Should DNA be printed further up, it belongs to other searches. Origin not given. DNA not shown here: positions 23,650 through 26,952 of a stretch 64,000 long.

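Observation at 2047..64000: One uninterrupted ORF of more than 61.9 kb (at least 20,650 aa, still open at the window edge) encoding a mosaic RTX-type giant protein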

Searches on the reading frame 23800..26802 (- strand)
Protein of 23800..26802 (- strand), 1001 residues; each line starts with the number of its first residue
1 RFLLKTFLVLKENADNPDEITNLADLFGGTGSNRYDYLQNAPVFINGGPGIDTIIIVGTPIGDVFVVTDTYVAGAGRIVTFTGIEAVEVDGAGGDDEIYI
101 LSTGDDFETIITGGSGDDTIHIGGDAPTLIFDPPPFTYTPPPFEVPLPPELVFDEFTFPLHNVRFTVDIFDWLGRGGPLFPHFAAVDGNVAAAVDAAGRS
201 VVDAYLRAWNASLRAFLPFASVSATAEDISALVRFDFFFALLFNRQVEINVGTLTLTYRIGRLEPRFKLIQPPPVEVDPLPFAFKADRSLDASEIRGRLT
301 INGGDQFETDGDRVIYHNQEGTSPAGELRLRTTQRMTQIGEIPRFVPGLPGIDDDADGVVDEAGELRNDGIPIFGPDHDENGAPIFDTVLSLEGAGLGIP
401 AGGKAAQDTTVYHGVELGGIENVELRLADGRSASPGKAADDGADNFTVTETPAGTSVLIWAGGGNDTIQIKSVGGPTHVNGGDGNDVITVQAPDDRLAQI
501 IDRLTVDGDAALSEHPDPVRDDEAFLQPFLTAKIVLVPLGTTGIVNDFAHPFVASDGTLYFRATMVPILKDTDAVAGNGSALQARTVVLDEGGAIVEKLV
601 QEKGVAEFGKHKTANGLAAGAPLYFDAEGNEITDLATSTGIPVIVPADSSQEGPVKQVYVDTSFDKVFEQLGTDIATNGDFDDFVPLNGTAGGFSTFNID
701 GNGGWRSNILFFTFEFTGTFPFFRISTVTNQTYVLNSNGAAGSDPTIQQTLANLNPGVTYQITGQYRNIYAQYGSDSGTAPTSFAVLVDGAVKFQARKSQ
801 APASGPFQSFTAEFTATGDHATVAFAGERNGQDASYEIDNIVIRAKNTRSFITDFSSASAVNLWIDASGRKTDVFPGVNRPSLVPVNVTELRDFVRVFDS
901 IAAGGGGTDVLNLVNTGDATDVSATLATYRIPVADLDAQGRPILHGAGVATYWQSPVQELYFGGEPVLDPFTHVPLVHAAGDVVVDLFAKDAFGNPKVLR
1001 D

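Call 18: search_protein_families(library=pfam, proteins=[window:23800-26802:-], max_evalue=0.01)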
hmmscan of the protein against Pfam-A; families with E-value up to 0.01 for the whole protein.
window:23800-26802:- (1001 aa): 1 family
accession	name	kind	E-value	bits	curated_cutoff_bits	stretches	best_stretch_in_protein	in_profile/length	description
PF09956.15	Phage_cement_2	-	0.0041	17.9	24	0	602-641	46-87/103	Phage cement protein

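Call 39: search_protein_families(library=ncbifam, proteins=[window:23800-26802:-], max_evalue=0.01)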
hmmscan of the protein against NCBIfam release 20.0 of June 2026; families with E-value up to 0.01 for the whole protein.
window:23800-26802:- (1001 aa): 1 family
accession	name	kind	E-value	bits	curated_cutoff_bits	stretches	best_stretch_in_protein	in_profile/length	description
TIGR04362.1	choice_anch_C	subfamily_domain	0.0012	19.1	120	1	736-842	55-156/157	choice-of-anchor C family protein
